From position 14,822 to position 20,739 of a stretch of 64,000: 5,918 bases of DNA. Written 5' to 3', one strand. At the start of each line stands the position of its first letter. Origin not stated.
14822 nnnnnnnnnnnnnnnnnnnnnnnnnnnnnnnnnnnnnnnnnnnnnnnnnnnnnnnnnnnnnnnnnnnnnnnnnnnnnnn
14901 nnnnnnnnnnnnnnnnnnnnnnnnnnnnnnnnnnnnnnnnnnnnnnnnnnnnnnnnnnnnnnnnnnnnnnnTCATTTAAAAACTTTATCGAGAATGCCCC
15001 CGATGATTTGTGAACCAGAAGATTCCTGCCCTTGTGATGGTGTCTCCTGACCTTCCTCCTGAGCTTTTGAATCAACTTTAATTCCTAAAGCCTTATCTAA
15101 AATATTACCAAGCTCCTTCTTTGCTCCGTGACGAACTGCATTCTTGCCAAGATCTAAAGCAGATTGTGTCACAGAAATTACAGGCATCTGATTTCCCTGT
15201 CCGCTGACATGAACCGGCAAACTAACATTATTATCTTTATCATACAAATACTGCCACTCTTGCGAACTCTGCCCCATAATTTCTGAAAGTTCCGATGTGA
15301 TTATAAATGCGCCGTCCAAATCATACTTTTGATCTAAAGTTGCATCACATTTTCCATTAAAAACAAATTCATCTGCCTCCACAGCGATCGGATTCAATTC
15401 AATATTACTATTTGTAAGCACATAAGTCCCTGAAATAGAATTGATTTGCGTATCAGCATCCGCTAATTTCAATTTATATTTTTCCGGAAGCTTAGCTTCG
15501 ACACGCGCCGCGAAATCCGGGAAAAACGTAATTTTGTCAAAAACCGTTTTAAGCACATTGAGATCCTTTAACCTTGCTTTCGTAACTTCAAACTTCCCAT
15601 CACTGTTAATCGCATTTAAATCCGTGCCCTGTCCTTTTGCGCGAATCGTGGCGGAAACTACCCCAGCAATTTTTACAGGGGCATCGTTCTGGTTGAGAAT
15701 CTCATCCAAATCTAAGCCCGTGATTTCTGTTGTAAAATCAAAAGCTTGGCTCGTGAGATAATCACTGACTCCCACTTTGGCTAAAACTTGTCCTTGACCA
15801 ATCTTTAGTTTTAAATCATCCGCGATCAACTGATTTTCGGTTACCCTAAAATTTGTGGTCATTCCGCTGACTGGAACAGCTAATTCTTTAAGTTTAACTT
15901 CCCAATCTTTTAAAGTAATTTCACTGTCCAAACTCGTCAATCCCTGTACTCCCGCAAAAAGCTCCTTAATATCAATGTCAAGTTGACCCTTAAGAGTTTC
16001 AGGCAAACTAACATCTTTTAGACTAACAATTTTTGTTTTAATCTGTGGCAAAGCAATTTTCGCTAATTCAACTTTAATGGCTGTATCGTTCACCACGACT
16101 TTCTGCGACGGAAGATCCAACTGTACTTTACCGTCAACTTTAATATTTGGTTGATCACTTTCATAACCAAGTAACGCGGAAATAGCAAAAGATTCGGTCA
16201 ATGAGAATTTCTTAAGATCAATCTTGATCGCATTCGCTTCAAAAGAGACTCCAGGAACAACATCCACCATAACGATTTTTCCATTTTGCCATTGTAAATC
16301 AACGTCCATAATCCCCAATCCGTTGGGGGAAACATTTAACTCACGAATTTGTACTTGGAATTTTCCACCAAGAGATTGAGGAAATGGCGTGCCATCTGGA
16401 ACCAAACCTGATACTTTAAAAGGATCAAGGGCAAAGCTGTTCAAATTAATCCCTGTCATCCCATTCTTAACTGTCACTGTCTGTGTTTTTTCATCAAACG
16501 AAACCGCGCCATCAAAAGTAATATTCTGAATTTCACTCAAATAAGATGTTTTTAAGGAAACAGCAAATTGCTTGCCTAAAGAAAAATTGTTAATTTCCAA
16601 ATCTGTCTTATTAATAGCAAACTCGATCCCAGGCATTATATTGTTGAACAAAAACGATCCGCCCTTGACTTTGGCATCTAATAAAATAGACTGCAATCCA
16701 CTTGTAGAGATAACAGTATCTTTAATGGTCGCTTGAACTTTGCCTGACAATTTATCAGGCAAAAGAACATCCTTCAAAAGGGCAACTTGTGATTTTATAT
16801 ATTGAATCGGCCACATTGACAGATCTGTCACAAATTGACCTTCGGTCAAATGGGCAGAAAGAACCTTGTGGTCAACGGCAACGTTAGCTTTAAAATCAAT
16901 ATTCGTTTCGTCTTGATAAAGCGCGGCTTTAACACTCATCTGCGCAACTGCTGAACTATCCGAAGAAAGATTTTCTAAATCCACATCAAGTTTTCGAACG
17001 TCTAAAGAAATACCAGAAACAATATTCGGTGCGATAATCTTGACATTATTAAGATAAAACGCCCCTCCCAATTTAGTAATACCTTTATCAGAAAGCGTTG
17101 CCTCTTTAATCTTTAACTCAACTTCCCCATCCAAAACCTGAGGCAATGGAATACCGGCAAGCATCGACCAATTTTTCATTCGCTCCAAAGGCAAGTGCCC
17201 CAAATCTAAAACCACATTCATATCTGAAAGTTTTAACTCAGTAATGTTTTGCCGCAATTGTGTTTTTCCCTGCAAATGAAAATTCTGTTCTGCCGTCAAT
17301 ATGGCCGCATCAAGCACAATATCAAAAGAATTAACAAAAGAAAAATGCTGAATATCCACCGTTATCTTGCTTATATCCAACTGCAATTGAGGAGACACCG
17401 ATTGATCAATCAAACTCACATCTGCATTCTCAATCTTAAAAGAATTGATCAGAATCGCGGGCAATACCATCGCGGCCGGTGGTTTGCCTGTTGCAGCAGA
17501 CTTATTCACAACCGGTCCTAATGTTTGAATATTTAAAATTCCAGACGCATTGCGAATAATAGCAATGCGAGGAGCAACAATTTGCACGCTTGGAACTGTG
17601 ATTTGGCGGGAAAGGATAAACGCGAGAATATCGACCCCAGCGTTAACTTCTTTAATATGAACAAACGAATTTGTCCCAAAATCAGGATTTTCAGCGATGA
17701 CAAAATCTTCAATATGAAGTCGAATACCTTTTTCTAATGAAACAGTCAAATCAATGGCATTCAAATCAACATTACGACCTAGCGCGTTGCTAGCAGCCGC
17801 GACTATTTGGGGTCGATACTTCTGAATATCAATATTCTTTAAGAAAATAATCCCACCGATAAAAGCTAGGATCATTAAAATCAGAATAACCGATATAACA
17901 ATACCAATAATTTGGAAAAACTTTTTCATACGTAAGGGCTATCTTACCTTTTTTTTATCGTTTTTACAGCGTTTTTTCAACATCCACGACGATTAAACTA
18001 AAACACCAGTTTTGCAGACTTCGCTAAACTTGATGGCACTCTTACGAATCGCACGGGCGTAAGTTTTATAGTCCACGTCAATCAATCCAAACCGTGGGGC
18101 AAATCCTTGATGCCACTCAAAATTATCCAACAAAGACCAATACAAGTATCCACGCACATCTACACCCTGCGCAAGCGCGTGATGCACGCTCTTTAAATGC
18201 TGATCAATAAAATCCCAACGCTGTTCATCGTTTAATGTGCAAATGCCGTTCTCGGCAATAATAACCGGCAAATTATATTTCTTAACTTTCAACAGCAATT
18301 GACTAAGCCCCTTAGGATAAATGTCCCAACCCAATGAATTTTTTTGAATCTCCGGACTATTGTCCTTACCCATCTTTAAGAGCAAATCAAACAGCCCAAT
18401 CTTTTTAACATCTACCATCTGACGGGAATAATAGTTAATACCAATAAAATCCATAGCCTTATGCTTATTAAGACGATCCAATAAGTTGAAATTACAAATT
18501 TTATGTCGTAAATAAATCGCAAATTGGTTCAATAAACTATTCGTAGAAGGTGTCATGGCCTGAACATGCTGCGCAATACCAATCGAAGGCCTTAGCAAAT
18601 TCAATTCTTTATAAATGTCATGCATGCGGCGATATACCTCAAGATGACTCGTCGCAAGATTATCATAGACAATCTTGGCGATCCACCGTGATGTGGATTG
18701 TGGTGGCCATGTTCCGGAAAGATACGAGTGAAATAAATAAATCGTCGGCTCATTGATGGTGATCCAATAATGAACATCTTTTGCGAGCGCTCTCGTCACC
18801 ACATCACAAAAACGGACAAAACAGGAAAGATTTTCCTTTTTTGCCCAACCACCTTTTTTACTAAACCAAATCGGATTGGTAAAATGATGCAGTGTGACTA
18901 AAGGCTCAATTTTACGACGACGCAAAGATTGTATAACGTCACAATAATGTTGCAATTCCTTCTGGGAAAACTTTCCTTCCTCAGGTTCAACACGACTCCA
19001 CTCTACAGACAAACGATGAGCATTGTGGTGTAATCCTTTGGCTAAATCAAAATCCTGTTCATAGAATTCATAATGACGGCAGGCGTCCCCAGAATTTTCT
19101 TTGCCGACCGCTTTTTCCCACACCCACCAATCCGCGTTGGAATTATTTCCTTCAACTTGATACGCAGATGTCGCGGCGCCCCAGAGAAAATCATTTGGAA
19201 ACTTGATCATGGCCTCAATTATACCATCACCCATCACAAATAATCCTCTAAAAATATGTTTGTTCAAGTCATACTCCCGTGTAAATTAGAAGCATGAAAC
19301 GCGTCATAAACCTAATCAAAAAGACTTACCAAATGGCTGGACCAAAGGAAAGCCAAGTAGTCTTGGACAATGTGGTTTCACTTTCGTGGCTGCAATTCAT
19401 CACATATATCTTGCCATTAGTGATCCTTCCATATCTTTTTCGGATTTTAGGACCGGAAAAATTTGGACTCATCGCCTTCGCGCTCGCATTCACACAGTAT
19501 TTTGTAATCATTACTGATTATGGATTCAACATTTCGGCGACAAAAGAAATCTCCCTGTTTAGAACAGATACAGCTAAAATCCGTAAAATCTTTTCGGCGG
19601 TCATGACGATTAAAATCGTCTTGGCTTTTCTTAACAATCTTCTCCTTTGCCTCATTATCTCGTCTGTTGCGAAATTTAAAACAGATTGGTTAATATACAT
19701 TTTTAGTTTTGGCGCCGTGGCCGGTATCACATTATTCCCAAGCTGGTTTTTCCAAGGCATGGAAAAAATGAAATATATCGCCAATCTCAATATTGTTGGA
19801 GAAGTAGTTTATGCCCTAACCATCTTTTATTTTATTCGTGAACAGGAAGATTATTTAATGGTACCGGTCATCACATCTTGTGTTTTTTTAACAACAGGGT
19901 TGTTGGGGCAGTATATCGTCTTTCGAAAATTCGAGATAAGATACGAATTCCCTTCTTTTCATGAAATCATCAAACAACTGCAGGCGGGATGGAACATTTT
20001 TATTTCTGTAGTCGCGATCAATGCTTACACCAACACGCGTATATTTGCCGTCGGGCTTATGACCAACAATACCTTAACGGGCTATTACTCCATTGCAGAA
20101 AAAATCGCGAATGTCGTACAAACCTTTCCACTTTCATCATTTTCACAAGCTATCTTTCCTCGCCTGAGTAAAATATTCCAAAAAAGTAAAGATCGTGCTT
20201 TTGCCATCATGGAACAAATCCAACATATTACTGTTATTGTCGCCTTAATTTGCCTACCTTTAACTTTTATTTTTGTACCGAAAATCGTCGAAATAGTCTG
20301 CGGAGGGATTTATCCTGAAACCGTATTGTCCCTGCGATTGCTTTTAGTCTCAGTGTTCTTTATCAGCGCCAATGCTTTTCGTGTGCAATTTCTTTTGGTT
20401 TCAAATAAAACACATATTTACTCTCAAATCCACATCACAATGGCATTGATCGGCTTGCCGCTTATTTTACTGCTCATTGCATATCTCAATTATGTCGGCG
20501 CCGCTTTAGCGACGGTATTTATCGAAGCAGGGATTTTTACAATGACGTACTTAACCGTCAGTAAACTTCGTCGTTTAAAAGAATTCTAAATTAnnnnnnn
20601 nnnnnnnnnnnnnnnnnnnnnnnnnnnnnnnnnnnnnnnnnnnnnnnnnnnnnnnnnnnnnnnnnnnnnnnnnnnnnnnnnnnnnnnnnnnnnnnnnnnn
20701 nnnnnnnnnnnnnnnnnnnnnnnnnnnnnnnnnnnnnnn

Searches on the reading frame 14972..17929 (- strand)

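Call 59: search_protein_families(library=pfam, proteins=[window:14972-17929:-], max_evalue=0.001)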
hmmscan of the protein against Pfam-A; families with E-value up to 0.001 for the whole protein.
window:14972-17929:- (985 aa): 1 family
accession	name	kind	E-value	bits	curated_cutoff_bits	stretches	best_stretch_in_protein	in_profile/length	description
PF01203.25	T2SSN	-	5.8e-10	40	29.6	0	178-326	20-159/211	Type II secretion system (T2SS), protein N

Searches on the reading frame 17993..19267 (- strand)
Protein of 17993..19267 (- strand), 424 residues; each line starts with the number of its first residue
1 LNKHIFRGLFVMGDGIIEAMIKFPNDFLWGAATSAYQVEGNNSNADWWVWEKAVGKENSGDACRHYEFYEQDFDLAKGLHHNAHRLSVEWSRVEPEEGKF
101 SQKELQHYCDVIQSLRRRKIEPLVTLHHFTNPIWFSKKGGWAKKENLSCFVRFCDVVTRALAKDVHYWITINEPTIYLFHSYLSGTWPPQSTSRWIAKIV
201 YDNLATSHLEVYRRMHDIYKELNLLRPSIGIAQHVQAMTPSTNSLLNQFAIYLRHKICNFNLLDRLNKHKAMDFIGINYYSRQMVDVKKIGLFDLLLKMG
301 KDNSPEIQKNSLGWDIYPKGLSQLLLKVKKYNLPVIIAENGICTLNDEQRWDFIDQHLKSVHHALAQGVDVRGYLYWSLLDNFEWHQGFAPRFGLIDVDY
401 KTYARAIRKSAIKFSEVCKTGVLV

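Call 59: search_protein_families(library=pfam, proteins=[window:17993-19267:-], max_evalue=0.001)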
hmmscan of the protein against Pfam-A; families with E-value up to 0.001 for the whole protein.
window:17993-19267:- (424 aa): 1 family
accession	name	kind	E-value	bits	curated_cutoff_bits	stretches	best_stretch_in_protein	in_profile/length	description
PF00232.24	Glyco_hydro_1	-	3.7e-83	279.9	22.6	2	22-258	4-245/453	Glycosyl hydrolase family 1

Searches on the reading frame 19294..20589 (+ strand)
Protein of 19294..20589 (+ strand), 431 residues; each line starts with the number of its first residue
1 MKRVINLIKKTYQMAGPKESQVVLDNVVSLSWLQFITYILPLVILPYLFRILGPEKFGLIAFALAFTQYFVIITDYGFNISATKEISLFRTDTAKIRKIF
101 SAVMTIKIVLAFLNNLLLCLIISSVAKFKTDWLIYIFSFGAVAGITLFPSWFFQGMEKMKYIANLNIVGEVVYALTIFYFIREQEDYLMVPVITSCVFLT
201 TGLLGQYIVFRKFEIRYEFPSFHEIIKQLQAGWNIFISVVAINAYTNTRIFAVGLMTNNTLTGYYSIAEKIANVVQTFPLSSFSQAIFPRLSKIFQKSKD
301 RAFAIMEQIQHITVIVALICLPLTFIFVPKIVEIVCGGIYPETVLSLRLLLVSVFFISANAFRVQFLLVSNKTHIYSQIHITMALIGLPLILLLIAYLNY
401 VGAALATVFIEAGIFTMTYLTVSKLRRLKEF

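Call 6: search_protein_families(library=pfam, proteins=[window:19294-20589:+])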
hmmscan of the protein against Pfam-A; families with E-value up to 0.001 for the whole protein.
window:19294-20589:+ (431 aa): 2 families
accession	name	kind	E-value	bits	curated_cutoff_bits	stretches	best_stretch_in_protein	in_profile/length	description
PF01943.22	Polysacc_synt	-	9.8e-55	186.3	28.2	1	23-295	1-274/274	Polysaccharide biosynthesis protein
PF13440.11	Polysacc_synt_3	-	8.4e-14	51.9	23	1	48-337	2-285/293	Polysaccharide biosynthesis protein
